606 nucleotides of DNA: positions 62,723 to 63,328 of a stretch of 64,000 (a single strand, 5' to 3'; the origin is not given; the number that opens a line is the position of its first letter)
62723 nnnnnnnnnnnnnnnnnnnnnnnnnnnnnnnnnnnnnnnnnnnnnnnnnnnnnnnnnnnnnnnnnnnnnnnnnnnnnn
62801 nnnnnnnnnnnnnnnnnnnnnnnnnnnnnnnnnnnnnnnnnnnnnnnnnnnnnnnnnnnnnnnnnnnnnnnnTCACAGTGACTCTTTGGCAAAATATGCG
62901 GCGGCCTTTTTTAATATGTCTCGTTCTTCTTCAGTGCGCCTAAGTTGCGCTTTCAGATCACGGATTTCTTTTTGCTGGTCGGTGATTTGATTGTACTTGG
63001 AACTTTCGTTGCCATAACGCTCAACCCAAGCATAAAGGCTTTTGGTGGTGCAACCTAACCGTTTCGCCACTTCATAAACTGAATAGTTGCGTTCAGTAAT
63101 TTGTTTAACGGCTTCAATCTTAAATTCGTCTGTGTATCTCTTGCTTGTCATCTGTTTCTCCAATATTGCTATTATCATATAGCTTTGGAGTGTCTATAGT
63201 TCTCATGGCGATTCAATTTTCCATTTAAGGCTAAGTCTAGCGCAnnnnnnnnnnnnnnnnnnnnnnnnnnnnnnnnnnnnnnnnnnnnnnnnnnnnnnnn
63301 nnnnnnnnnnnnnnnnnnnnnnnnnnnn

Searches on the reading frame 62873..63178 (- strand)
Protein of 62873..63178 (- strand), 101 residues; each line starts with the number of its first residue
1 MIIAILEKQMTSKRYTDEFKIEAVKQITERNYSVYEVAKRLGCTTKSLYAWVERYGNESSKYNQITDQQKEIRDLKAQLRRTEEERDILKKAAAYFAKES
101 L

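Call 21: search_protein_families(library=pfam, proteins=[window:62873-63178:-])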
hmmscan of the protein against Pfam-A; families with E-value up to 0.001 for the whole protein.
window:62873-63178:- (101 aa): 5 families
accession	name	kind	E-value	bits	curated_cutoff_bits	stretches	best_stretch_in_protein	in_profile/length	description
PF01527.26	HTH_Tnp_1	-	1.7e-17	63.8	24.1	1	13-79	5-74/75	Transposase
PF13384.12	HTH_23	-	2.5e-05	24.4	24.6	1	21-55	8-41/50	Homeodomain-like domain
PF13518.12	HTH_28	-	9.3e-05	22.9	25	1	19-58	1-39/52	Helix-turn-helix domain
PF13542.12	HTH_Tnp_ISL3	-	0.00022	21.1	27.4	1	14-55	11-50/51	Helix-turn-helix domain of transposase family ISL3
PF06056.18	Terminase_5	-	0.0007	19.9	20.3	0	32-59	14-41/58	Putative ATPase subunit of terminase (gpP-like)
